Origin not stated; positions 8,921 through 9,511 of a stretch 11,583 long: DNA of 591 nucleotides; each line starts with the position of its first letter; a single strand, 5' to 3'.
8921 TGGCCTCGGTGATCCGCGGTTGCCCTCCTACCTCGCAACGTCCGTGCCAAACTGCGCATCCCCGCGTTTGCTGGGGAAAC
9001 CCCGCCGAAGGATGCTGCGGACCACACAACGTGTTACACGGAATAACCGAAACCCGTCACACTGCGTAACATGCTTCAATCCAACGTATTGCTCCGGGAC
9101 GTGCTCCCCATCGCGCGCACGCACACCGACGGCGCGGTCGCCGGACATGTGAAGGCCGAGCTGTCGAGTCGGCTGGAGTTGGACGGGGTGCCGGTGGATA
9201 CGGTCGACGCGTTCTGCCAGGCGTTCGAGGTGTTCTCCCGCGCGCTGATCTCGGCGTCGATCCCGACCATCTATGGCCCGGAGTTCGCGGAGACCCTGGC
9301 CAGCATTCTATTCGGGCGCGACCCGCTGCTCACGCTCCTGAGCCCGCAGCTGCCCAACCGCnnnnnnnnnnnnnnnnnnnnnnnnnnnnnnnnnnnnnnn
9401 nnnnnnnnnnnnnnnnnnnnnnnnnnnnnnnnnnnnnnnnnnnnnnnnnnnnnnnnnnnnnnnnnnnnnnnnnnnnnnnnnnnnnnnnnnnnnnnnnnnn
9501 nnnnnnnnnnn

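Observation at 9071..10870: Enhancer-binding protein with inverted regulatory logic: no N-terminal sensor, but a ~175-aa extension after the DNA-binding HTH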

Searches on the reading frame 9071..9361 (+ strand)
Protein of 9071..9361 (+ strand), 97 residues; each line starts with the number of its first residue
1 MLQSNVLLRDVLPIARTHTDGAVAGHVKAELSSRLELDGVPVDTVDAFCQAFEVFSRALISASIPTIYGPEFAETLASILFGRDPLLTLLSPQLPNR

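Call 10: search_protein_families(library=pfam, proteins=[window:9071-9361:+], max_evalue=10)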
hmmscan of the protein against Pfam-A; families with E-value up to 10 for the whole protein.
window:9071-9361:+ (97 aa): 0 families
